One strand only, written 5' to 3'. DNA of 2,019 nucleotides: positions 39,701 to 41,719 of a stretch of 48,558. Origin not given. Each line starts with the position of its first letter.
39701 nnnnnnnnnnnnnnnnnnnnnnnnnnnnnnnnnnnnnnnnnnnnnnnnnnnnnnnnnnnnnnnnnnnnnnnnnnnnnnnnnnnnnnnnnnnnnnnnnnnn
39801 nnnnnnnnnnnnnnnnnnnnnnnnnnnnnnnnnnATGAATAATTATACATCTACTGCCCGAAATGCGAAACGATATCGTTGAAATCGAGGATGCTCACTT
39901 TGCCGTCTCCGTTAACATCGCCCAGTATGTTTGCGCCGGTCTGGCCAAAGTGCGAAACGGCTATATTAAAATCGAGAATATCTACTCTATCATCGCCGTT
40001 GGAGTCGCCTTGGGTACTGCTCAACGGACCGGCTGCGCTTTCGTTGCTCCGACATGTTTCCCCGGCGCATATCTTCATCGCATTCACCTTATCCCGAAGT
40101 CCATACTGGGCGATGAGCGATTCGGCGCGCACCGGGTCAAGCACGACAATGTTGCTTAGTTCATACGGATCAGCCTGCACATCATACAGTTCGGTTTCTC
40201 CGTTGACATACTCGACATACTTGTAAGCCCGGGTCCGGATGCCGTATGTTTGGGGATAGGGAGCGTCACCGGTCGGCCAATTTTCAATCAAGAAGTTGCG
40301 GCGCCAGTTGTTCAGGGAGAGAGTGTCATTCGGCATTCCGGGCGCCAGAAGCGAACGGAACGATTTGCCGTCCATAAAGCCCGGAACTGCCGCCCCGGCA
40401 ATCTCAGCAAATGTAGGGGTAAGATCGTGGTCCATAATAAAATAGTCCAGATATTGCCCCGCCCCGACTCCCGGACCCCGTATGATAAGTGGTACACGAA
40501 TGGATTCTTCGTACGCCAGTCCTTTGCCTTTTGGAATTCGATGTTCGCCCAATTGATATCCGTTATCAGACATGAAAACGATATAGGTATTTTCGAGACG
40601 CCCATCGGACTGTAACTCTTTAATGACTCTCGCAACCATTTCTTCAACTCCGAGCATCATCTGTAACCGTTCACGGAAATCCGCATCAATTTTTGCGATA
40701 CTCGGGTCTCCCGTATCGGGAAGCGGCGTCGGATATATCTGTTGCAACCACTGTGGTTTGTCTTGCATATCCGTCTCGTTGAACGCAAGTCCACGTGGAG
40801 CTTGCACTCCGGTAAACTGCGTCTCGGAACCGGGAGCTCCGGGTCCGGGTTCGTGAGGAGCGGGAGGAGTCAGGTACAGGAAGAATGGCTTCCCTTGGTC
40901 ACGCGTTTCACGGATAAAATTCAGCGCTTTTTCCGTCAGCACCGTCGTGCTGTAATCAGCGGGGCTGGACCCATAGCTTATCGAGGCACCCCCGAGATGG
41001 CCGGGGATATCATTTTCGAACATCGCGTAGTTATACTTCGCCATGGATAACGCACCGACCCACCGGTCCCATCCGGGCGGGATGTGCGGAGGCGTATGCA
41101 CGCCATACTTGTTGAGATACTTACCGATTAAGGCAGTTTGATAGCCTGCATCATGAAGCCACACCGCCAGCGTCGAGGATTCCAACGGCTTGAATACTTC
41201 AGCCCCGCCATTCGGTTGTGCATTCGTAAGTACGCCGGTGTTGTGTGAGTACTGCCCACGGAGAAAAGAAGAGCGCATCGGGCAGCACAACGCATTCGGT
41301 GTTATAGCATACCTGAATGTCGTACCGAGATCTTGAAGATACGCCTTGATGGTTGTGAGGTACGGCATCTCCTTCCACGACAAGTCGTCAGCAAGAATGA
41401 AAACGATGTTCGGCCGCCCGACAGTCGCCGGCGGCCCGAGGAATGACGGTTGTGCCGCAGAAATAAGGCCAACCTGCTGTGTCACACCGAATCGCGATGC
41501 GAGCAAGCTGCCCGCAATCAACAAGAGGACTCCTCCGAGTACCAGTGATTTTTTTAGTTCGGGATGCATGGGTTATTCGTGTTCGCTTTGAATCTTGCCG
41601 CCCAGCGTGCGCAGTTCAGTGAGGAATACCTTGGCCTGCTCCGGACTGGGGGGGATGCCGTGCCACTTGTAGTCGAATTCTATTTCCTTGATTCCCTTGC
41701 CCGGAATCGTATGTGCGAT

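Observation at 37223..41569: Cohesin, dockerin and dockerin-sulfatase cassette between the two halves of a split transketolase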

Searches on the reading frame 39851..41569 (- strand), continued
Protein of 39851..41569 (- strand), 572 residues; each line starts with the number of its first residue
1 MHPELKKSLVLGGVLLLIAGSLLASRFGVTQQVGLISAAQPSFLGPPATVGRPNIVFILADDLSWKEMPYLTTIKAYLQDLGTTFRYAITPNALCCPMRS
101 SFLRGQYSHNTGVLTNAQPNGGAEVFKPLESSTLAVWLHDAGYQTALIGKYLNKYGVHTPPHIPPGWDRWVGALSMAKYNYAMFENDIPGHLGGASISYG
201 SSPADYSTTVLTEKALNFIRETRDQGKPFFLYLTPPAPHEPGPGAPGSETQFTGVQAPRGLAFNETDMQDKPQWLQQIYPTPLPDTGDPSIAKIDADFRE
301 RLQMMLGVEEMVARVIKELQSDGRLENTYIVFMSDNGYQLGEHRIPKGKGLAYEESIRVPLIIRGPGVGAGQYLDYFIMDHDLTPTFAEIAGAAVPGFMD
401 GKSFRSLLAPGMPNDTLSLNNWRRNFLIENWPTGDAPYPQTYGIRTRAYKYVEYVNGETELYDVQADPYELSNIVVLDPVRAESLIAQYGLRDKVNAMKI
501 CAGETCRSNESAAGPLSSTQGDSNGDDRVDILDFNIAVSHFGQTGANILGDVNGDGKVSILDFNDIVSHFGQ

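Call 43: find_homologous_proteins(query=window:39851-41569:-, max_evalue=1e-20)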
Query window:39851-41569:- (572 aa): 1575 proteins with E <= 1e-20 among 8000 candidates; the best 120 are listed.
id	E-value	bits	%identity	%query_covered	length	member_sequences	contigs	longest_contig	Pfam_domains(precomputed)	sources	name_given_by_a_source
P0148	0.0e+0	1331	100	100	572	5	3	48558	PF16347.11,PF00884.29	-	-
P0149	0.0e+0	1175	88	100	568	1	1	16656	PF00404.25,PF16347.11,PF00884.29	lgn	-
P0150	0.0e+0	1138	85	100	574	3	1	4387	PF00404.25,PF16347.11,PF00884.29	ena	-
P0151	8.6e-114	400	45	82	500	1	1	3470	PF01663.28,PF16347.11,PF00884.29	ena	-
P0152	2.9e-112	395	44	81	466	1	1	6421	PF01663.28,PF16347.11,PF00884.29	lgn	-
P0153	5.5e-112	394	43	80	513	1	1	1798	PF16347.11,PF00884.29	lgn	-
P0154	1.6e-111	392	41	82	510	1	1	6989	PF16347.11,PF00884.29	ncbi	ncbi:MAG TPA: sulfatase [Stenomitos sp.]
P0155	9.1e-110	387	40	88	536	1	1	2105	PF01663.28,PF16347.11,PF00884.29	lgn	-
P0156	1.2e-109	386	43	81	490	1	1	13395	PF01663.28,PF16347.11,PF00884.29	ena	-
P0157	1.6e-109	386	41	87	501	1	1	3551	PF16347.11,PF00884.29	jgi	jgi:arylsulfatase A-like enzyme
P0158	1.8e-109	386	43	80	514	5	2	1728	PF16347.11,PF00884.29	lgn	-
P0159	4.2e-109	384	43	81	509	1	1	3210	PF16347.11,PF00884.29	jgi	jgi:N-acetylglucosamine-6-sulfatase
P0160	6.1e-109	384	42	81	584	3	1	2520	PF01663.28,PF16347.11,PF00884.29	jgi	jgi:arylsulfatase A-like enzyme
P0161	7.4e-109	384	42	80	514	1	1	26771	PF01663.28,PF16347.11,PF00884.29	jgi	jgi:arylsulfatase A-like enzyme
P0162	1.3e-108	383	46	81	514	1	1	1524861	PF16347.11,PF00884.29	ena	-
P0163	2.2e-108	382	42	80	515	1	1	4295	PF16347.11,PF00884.29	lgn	-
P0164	2.6e-108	382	43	81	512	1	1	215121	PF16347.11,PF00884.29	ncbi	-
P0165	6.0e-108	381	41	87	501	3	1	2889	PF16347.11,PF00884.29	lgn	-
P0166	7.2e-108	380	44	80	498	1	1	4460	PF16347.11,PF00884.29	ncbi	-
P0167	1.3e-107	379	41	84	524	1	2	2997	PF16347.11,PF00884.29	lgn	-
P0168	1.6e-107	379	42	87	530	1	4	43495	PF01663.28,PF16347.11,PF00884.29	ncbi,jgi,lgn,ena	jgi:N-acetylglucosamine-6-sulfatase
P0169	2.8e-107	378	43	80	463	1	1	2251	PF01663.28,PF16347.11,PF00884.29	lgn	-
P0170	6.4e-107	377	42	82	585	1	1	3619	PF01663.28,PF16347.11,PF00884.29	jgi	jgi:arylsulfatase A-like enzyme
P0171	7.7e-107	377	42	86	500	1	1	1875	PF16347.11,PF00884.29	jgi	jgi:N-acetylglucosamine-6-sulfatase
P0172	1.1e-106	376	42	81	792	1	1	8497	PF01663.28,PF16347.11,PF00884.29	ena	-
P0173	1.5e-106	376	41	83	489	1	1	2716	PF01663.28,PF16347.11,PF00884.29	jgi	jgi:arylsulfatase A-like enzyme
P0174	2.6e-106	375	42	81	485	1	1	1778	PF01663.28,PF16347.11,PF00884.29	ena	-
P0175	1.2e-105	373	42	81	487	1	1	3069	PF01663.28,PF16347.11,PF00884.29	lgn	-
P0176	2.4e-105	372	42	81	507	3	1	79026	PF16347.11,PF00884.29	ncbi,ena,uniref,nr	ncbi:MAG: Putative sulfatase [uncultured Rubrobacteraceae bacterium]|uniref:Sulfatase n=1 Tax=uncult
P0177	2.5e-105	372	42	80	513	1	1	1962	PF16347.11,PF00884.29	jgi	jgi:arylsulfatase A-like enzyme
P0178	2.5e-105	372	39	81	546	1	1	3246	PF16347.11,PF00884.29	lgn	-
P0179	3.4e-105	371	43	79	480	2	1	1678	PF01663.28,PF16347.11,PF00884.29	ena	-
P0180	8.7e-105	370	40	81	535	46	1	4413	PF16347.11,PF00884.29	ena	-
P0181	9.7e-105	370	40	82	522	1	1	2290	PF16347.11,PF00884.29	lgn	-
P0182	1.0e-104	370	39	86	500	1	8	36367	PF01663.28,PF16347.11,PF00884.29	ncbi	ncbi:MAG: sulfatase family protein [Acidimicrobiia bacterium]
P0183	2.0e-104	369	40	87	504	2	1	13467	PF01663.28,PF16347.11,PF00884.29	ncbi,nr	ncbi:MAG: sulfatase [Actinomycetota bacterium]|nr:sulfatase [Actinomycetota bacterium]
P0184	3.3e-104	368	42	80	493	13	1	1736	PF01663.28,PF16347.11,PF00884.29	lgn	-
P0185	4.7e-104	368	42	81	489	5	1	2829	PF01663.28,PF16347.11,PF00884.29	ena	-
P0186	5.1e-104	368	42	80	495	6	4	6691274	PF16347.11,PF00884.29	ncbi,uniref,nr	ncbi:sulfatase [Planomonospora venezuelensis]|uniref:Arylsulfatase A-like enzyme n=1 Tax=Planomonosp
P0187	5.4e-104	368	41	87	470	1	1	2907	PF01663.28,PF16347.11,PF00884.29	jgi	jgi:N-acetylglucosamine-6-sulfatase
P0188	6.5e-104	367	41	87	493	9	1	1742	PF01663.28,PF16347.11,PF00884.29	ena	-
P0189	7.3e-104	367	42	81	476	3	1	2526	PF16347.11,PF00884.29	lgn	-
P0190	1.3e-103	366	39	85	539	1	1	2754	PF16347.11,PF00884.29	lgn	-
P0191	2.7e-103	365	41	80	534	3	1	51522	PF01663.28,PF16347.11,PF00884.29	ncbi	-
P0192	5.8e-103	364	40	83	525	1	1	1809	PF01663.28,PF16347.11,PF00884.29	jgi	-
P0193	6.1e-103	364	41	82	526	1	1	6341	PF16347.11,PF00884.29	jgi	jgi:N-acetylglucosamine-6-sulfatase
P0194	6.3e-103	364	40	86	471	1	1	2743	PF16347.11,PF00884.29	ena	-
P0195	1.4e-102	363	40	80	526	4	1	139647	PF01663.28,PF16347.11,PF00884.29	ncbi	-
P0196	1.4e-102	363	39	80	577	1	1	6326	PF16347.11,PF00884.29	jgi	jgi:N-acetylglucosamine-6-sulfatase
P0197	2.3e-102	362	43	82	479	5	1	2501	PF16347.11,PF00884.29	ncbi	-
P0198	3.3e-102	362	41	88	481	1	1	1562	PF16347.11,PF00884.29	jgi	jgi:N-acetylglucosamine-6-sulfatase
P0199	3.4e-102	362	38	82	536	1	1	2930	PF01663.28,PF16347.11,PF00884.29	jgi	jgi:N-acetylglucosamine-6-sulfatase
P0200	3.6e-102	361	43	81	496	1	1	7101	PF01663.28,PF16347.11,PF00884.29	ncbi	-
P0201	4.2e-102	361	39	81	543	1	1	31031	PF01663.28,PF16347.11,PF00884.29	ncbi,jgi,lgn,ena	-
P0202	4.8e-102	361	40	89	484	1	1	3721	PF01663.28,PF16347.11,PF00884.29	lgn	-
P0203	5.0e-102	361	43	79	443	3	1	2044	PF01663.28,PF16347.11,PF00884.29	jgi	-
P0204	5.3e-102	361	42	81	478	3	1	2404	PF16347.11,PF00884.29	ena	-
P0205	6.4e-102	361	40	82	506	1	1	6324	PF16347.11,PF00884.29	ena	-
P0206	7.0e-102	361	39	82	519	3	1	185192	PF16347.11,PF00884.29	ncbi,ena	-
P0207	7.8e-102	360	42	80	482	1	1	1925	PF01663.28,PF16347.11,PF00884.29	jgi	jgi:arylsulfatase A-like enzyme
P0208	8.3e-102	360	39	82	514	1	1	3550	PF01663.28,PF16347.11,PF00884.29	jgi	jgi:N-acetylglucosamine-6-sulfatase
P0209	1.2e-101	360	41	83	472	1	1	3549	PF01663.28,PF16347.11,PF00884.29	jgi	jgi:N-acetylglucosamine-6-sulfatase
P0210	1.3e-101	360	40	80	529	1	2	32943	PF16347.11,PF00884.29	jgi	jgi:N-acetylglucosamine-6-sulfatase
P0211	1.5e-101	359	42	81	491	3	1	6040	PF16347.11,PF00884.29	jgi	jgi:arylsulfatase A-like enzyme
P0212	1.6e-101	359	41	81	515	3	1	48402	PF16347.11,PF00884.29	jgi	jgi:arylsulfatase A-like enzyme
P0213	1.9e-101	359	38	81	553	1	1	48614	PF16347.11,PF00884.29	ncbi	-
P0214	2.4e-101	359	40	81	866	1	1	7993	PF24517.3,PF16347.11,PF00884.29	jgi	jgi:N-acetylglucosamine-6-sulfatase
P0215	3.0e-101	358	41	90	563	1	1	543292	PF16347.11,PF00884.29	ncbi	ncbi:MAG: sulfatase-like hydrolase/transferase [Caldilineales bacterium]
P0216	3.1e-101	358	42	81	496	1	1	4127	PF01663.28,PF16347.11,PF00884.29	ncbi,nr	ncbi:MAG: sulfatase [Thermomicrobiales bacterium]|nr:sulfatase [Thermomicrobiales bacterium]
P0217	4.6e-101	358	40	82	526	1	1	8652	PF16347.11,PF00884.29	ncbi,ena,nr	ncbi:MAG TPA: sulfatase [Acidimicrobiales bacterium]|nr:sulfatase [Acidimicrobiales bacterium]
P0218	4.9e-101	358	42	81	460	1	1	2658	PF01663.28,PF16347.11,PF00884.29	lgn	-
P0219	5.2e-101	358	42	80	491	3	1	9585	PF01663.28,PF16347.11,PF00884.29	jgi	jgi:arylsulfatase A-like enzyme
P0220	5.4e-101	358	41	87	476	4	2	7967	PF16347.11,PF00884.29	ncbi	-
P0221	5.5e-101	358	42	81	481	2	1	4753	PF01663.28,PF16347.11,PF00884.29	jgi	-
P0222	1.1e-100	357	38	81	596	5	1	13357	PF16347.11,PF00884.29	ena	-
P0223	2.4e-100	355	40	81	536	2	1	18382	PF16347.11,PF00884.29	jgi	-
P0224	2.4e-100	355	38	83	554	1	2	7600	PF01663.28,PF16347.11,PF00884.29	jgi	jgi:N-acetylglucosamine-6-sulfatase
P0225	2.7e-100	355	38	82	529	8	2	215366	PF16347.11,PF00884.29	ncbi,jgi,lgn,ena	-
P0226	3.1e-100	355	39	86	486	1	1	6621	PF01663.28,PF16347.11,PF00884.29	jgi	jgi:arylsulfatase A-like enzyme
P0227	3.9e-100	355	39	83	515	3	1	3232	PF01663.28,PF16347.11,PF00884.29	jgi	jgi:N-acetylglucosamine-6-sulfatase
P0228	4.1e-100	355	45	67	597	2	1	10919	PF16347.11,PF00884.29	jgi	-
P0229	4.5e-100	355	41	81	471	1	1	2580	PF16347.11,PF00884.29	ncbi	-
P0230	4.5e-100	355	43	80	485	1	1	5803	PF16347.11,PF00884.29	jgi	jgi:N-acetylglucosamine-6-sulfatase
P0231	4.8e-100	354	45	69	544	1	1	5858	PF16347.11,PF00884.29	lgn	-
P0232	5.5e-100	354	43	81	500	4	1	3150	PF16347.11,PF00884.29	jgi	jgi:N-acetylglucosamine-6-sulfatase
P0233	6.7e-100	354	39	81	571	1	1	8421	PF16347.11,PF00884.29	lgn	-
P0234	7.0e-100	354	40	80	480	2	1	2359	PF16347.11,PF00884.29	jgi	jgi:arylsulfatase A-like enzyme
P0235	7.0e-100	354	39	82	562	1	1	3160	PF16347.11,PF00884.29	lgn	-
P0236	9.9e-100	353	41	80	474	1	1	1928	PF16347.11,PF00884.29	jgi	jgi:N-acetylglucosamine-6-sulfatase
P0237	1.1e-99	353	41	81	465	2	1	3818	PF16347.11,PF00884.29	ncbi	-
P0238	1.5e-99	353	40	80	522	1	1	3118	PF01663.28,PF16347.11,PF00884.29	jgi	jgi:arylsulfatase A-like enzyme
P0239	1.6e-99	353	39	89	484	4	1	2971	PF01663.28,PF16347.11,PF00884.29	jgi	jgi:N-acetylglucosamine-6-sulfatase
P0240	1.7e-99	353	41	80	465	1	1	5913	PF16347.11,PF00884.29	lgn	-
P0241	2.1e-99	352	42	81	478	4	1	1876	PF01663.28,PF16347.11,PF00884.29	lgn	-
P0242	2.7e-99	352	43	74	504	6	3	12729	PF16347.11,PF00884.29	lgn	-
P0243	2.7e-99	352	42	80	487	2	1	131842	PF16347.11,PF00884.29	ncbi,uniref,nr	ncbi:sulfatase [Microtetraspora sp. NBRC 16547]|uniref:sulfatase family protein n=1 Tax=Microtetrasp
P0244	3.0e-99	352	42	81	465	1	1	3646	PF16347.11,PF00884.29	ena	-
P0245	3.3e-99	352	41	81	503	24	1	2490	PF16347.11,PF00884.29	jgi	jgi:N-acetylglucosamine-6-sulfatase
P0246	4.4e-99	351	42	82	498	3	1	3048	PF16347.11,PF00884.29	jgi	-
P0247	4.6e-99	351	38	89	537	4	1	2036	PF01663.28,PF16347.11,PF00884.29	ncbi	-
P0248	6.7e-99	351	40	82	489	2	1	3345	PF16347.11,PF00884.29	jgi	jgi:N-acetylglucosamine-6-sulfatase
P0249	7.1e-99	351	41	80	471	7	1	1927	PF16347.11,PF00884.29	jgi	jgi:N-acetylglucosamine-6-sulfatase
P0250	7.4e-99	351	40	87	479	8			PF16347.11,PF00884.29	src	-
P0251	8.6e-99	350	39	88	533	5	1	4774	PF01663.28,PF16347.11,PF00884.29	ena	-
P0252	8.7e-99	350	41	81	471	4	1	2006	PF16347.11,PF00884.29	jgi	-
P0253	9.0e-99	350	38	82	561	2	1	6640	PF16347.11,PF00884.29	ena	-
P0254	9.8e-99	350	40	81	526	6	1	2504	PF01663.28,PF16347.11,PF00884.29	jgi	-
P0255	1.1e-98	350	38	81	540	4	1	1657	PF16347.11,PF00884.29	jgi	jgi:N-acetylglucosamine-6-sulfatase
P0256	1.4e-98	350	40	86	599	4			PF13205.13,PF16347.11,PF00884.29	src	-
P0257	1.4e-98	350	42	80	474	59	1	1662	PF16347.11,PF00884.29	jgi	jgi:N-acetylglucosamine-6-sulfatase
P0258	1.4e-98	350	41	85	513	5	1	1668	PF16347.11,PF00884.29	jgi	jgi:N-acetylglucosamine-6-sulfatase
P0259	1.4e-98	350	40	81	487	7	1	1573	PF16347.11,PF00884.29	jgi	jgi:N-acetylglucosamine-6-sulfatase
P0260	1.5e-98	350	40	81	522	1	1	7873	PF16347.11,PF00884.29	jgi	jgi:arylsulfatase A-like enzyme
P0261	1.5e-98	350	42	80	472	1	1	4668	PF16347.11,PF00884.29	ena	-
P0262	2.2e-98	349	41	80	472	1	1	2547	PF16347.11,PF00884.29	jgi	jgi:N-acetylglucosamine-6-sulfatase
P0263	2.3e-98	349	39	82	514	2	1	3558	PF16347.11,PF00884.29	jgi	jgi:arylsulfatase A-like enzyme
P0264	3.0e-98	349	41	88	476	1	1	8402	PF16347.11,PF00884.29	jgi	jgi:N-acetylglucosamine-6-sulfatase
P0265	3.2e-98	348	42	80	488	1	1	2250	PF16347.11,PF00884.29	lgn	-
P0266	3.8e-98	348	41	80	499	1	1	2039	PF01663.28,PF16347.11,PF00884.29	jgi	jgi:N-acetylglucosamine-6-sulfatase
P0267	5.0e-98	348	39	84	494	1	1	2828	PF16347.11,PF00884.29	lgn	-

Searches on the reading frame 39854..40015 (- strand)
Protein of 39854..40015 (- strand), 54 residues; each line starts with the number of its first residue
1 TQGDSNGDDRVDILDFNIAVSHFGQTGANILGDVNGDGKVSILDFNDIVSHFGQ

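Call 70: search_solved_structures(query=A3, max_evalue=1, show_alignments=1)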
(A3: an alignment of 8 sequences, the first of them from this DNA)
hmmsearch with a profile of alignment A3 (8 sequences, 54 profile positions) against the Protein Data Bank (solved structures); distinct sequences matched with E-value up to 1: 30.
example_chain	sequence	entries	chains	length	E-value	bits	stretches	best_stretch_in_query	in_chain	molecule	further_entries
5nrk_B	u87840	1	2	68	3.3e-05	27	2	32-47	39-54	DocCel5: Type I dockerin repeat domain from A. cellulolyticus family 5 endoglucanase WP_01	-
5nrm_B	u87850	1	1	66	0.00016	24.7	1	32-47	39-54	DocCel5: Type I dockerin repeat domain from A. cellulolyticus family 5 endoglucanase WP_01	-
4fl4_A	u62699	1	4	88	0.00033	23.7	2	2-46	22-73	Glycoside hydrolase family 9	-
2y3n_B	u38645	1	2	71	0.00047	23.2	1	2-53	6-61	CELLULOSOMAL FAMILY-48 PROCESSIVE GLYCOSIDE HYDROLASE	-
4dh2_B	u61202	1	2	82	0.00048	23.2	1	29-46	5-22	Dockerin type 1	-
2b59_B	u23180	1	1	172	0.0033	20.5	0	33-53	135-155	Cellulosomal scaffolding protein A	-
2jnk_A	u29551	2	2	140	0.0064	19.6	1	2-41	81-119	Hyalurononglucosaminidase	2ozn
2vn5_B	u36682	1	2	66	0.01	18.9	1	31-46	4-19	ENDOGLUCANASE A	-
3kcp_A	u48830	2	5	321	0.012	18.7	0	33-53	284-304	Cellulosomal-scaffolding protein A | Cellulosome anchoring protein cohesin region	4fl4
5g5d_B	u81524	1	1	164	0.016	18.3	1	7-53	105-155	CELLULOSOMAL-SCAFFOLDING PROTEIN A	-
1daq_A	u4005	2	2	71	0.023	17.8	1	2-47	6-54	ENDOGLUCANASE SS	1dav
2mte_A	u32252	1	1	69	0.024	17.8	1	2-47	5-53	Cellulose 1,4-beta-cellobiosidase (reducing end) CelS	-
4cj0_A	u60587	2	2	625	0.026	17.7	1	2-46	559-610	ENDOGLUCANASE D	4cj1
1clc_A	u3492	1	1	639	0.027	17.6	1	2-46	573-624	ENDOGLUCANASE CELD; EC: 3.2.1.4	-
5k39_B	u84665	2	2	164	0.058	16.5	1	8-52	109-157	Dockerin module from a protein of unknown function | Ig domain protein group 2 domain protein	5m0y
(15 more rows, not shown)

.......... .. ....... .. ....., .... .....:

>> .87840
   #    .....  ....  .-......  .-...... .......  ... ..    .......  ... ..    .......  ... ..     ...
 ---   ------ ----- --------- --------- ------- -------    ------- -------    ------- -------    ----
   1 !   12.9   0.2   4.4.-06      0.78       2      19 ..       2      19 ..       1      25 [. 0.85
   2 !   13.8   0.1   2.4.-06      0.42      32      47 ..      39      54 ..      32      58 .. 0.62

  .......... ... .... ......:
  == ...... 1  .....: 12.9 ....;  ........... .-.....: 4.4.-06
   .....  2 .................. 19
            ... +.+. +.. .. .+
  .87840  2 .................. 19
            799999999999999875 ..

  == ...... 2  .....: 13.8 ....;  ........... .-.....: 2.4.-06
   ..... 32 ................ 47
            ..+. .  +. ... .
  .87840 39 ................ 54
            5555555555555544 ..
